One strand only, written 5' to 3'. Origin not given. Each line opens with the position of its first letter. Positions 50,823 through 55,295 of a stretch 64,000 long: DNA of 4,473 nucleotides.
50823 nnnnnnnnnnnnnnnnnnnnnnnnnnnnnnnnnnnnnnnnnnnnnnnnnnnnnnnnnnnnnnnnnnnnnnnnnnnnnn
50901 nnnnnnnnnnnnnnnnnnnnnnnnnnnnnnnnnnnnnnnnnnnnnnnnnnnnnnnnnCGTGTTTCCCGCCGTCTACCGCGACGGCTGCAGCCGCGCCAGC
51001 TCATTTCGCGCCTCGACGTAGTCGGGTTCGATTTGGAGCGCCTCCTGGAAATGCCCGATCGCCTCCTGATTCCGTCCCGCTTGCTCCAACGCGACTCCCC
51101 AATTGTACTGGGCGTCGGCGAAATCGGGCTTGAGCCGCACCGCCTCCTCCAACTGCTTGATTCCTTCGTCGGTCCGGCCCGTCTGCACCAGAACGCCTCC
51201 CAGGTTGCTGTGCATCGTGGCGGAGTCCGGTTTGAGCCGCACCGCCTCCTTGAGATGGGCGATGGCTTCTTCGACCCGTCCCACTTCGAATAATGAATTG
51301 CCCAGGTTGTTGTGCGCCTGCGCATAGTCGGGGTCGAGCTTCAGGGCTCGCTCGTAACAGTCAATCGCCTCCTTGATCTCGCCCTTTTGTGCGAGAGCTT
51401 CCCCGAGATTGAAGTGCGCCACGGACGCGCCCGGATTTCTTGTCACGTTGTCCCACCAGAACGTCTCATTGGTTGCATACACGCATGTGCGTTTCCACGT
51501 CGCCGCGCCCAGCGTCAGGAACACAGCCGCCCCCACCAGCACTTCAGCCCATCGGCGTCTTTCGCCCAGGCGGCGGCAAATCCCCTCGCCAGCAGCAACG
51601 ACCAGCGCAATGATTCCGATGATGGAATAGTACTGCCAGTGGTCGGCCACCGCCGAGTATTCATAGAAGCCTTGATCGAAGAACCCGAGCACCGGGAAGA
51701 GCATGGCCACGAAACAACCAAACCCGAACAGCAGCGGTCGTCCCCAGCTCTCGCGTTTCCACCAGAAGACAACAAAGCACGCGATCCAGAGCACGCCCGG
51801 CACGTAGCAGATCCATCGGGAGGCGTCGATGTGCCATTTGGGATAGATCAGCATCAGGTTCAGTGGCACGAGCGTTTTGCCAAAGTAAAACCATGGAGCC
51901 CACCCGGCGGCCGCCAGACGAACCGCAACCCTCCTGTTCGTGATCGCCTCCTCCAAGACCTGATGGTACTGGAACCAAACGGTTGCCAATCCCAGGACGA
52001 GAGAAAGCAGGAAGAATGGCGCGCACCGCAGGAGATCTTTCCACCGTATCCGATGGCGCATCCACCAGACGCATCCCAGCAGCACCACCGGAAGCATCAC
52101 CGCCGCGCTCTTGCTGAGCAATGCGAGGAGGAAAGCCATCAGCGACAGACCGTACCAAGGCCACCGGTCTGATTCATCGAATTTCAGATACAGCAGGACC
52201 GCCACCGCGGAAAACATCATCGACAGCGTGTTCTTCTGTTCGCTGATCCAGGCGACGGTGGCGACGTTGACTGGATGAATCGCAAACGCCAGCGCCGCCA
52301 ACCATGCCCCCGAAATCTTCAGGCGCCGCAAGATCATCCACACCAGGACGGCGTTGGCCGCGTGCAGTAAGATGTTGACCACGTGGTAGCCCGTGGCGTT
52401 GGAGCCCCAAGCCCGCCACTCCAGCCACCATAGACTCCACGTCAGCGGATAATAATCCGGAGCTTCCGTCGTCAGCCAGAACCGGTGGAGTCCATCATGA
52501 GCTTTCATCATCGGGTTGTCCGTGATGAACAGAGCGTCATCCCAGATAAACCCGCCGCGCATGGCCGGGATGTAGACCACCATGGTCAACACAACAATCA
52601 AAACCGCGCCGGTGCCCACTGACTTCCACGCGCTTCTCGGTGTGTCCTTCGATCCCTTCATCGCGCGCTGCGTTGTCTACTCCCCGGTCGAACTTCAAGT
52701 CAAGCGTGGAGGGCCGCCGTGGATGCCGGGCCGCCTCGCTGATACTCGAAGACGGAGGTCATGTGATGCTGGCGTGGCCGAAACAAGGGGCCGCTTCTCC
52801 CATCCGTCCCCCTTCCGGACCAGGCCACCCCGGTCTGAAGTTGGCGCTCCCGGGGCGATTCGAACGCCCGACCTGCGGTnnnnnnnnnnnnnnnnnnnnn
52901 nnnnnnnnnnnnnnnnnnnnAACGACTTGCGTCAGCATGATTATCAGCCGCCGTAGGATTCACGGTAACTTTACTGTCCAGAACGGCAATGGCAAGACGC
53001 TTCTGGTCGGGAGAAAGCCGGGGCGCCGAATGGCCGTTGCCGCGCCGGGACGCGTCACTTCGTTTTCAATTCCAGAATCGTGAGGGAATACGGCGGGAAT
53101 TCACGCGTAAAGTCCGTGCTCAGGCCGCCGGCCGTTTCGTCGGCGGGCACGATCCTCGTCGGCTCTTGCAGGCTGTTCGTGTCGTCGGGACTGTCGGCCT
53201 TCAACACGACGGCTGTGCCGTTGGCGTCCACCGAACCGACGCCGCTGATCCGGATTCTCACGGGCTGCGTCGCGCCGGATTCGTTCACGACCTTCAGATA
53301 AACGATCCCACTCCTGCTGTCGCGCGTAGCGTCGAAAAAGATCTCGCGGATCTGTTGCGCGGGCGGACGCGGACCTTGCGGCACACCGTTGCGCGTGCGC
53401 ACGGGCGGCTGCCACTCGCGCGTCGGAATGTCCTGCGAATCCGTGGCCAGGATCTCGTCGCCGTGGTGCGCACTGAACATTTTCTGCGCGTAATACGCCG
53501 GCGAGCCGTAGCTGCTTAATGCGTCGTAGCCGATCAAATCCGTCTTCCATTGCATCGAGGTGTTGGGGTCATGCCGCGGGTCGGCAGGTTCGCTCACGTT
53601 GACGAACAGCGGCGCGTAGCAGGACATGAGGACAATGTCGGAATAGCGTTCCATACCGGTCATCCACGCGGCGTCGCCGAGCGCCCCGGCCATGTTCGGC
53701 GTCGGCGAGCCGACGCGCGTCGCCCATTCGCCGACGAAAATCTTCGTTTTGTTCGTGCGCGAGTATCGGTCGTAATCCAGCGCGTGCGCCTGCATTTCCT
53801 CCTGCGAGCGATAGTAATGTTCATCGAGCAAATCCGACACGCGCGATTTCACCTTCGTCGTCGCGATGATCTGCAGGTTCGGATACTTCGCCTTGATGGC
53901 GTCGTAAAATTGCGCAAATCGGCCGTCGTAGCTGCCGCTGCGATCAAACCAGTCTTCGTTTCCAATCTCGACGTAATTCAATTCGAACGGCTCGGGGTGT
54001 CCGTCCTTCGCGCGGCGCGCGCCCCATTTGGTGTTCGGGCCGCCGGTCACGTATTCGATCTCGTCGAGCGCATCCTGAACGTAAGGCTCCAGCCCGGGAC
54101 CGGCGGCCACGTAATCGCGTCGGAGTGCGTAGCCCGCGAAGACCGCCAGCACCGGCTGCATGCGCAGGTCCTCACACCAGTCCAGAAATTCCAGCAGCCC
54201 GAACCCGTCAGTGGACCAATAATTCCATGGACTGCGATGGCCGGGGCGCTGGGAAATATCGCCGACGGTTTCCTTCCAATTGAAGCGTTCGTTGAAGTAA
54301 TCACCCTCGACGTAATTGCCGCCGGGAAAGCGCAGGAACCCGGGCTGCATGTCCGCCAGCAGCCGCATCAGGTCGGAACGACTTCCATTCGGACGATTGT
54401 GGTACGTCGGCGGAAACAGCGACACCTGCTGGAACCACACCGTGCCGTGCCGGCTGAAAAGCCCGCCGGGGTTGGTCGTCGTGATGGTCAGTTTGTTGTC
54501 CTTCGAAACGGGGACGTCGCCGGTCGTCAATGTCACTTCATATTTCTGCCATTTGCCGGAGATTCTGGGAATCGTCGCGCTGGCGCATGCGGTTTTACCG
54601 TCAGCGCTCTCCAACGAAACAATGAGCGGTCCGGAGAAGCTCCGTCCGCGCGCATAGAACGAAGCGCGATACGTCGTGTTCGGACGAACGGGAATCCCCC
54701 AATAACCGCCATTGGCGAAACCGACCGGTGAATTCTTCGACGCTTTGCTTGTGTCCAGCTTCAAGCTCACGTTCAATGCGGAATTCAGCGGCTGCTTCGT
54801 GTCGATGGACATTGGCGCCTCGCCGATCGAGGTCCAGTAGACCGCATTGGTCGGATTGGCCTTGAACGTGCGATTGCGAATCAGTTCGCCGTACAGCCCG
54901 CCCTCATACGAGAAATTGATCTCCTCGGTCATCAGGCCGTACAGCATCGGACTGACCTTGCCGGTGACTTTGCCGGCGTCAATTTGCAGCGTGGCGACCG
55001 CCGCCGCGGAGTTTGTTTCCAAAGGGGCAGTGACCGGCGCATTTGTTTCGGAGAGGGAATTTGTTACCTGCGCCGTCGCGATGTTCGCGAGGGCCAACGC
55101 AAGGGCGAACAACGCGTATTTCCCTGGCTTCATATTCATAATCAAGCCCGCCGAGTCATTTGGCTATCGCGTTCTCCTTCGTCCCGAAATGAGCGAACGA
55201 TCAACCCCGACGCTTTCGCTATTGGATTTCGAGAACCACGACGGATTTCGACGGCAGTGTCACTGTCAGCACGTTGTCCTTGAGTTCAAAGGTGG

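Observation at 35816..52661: Expansion of TMTC-like (GT105) O-mannosyltransferase-type proteins, interleaved with secreted S/T/N-rich beta-helix proteins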

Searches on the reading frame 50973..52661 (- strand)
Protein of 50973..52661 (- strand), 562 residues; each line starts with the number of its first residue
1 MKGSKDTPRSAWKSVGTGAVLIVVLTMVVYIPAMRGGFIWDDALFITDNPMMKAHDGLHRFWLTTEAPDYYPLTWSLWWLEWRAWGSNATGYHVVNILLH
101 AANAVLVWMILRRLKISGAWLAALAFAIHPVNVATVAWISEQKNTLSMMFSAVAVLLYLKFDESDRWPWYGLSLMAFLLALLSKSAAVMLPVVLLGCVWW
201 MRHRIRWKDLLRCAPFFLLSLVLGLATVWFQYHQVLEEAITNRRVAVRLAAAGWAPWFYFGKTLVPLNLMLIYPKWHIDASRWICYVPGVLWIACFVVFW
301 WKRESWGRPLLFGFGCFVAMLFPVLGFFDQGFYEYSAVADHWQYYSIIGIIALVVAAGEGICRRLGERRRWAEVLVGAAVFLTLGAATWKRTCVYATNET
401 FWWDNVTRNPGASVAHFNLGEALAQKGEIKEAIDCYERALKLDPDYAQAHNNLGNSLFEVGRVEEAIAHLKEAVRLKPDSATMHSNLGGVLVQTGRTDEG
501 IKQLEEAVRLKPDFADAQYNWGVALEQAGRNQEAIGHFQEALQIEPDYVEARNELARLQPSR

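Call 3: search_protein_families(library=pfam, proteins=[window:50973-52661:-], max_evalue=0.01)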
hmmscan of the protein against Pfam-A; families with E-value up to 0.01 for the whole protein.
window:50973-52661:- (562 aa): 27 families (the best 25 are shown)
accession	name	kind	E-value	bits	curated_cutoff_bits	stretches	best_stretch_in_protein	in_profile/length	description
PF13414.12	TPR_11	-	7.4e-39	131.6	26.8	4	420-461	1-42/42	TPR repeat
PF00515.34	TPR_1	-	1.3e-34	117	27.8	3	414-446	2-34/34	Tetratricopeptide repeat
PF07719.23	TPR_2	-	2.9e-34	114.8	27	3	415-446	3-34/34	Tetratricopeptide repeat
PF13432.12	TPR_16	-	2.7e-25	88.9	32.7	2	418-481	2-65/65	Tetratricopeptide repeat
PF13181.12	TPR_8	-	2.1e-24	84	25.7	2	415-446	3-34/34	Tetratricopeptide repeat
PF13428.12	TPR_14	-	3e-22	77.3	23.5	2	416-454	4-42/44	Tetratricopeptide repeat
PF14559.12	TPR_19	-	1.7e-21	76.8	25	3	457-518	1-62/68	Tetratricopeptide repeat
PF13424.12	TPR_12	-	2.5e-21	76.1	30.1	3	415-477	5-75/77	Tetratricopeptide repeat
PF13431.12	TPR_17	-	1.7e-20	71.9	24.4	1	435-468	1-34/34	Tetratricopeptide repeat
PF13176.12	TPR_7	-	2.2e-12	46.4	27.9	1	415-445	1-31/36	Tetratricopeptide repeat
PF13374.12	TPR_10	-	2.9e-12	46.6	27.5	1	451-476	6-31/42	Tetratricopeptide repeat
PF13174.12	TPR_6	-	2.5e-10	40.8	26.3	0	415-445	2-32/33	Tetratricopeptide repeat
PF13371.12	TPR_9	-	2.8e-10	40.5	35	2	421-483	3-65/73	Tetratricopeptide repeat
PF14561.12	TPR_20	-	3.6e-09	37.3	25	1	498-554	5-63/90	Tetratricopeptide repeat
PF24575.1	TPR_Slam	-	1.1e-08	35.8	35.2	0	416-466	50-100/104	Surface lipoprotein assembly modifier, N-terminal TPR repeats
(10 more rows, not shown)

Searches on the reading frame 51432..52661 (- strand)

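Call 8: search_protein_families(library=pfam, proteins=[window:51432-52661:-], max_evalue=10)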
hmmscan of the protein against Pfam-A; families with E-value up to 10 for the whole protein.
window:51432-52661:- (410 aa): 3 families
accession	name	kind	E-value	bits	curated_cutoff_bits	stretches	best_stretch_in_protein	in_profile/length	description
PF13231.12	PMT_2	-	3.9e-08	34.1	26.1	1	85-212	17-143/160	Dolichyl-phosphate-mannose-protein mannosyltransferase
PF04932.20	Wzy_C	-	0.031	14.5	31.7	2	174-231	4-60/149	O-Antigen ligase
PF14264.12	Glucos_trans_II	-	3.4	7.2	30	0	94-355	51-316/317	Glucosyl transferase GtrII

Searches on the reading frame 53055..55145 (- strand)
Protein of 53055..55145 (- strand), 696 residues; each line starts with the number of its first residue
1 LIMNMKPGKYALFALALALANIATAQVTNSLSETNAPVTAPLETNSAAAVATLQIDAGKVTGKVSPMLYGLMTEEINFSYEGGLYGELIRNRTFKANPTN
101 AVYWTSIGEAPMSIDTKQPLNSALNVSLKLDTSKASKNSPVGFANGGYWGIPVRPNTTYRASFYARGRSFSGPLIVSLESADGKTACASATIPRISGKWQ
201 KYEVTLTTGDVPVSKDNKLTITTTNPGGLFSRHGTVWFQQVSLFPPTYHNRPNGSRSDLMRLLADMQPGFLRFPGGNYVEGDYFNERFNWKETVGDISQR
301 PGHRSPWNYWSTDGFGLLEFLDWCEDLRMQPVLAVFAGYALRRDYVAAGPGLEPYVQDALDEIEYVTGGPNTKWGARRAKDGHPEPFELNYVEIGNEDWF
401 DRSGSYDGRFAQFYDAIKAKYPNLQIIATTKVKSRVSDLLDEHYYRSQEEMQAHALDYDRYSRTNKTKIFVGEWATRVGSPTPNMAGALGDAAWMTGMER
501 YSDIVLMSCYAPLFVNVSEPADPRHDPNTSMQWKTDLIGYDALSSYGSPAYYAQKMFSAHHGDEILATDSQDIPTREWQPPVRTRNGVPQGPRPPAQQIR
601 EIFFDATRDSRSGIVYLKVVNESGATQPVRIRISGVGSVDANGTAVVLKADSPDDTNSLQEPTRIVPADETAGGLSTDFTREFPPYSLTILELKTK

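Call 11: search_protein_families(library=pfam, proteins=[window:53055-55145:-], max_evalue=0.001)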
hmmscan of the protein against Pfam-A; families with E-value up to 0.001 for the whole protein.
window:53055-55145:- (696 aa): 3 families
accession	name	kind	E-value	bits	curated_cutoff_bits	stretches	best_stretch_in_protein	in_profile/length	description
PF22848.2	ASD1_dom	-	1.3e-37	130.1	22.2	1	263-475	3-239/239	Alpha-L-arabinofuranosidase 1 domain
PF06964.18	Alpha-L-AF_C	-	2.3e-26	93.4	27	1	472-687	1-165/165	Alpha-L-arabinofuranosidase C-terminal domain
PF02018.23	CBM_4_9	-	2.7e-06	28.2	25.9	1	87-220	2-126/136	Carbohydrate binding domain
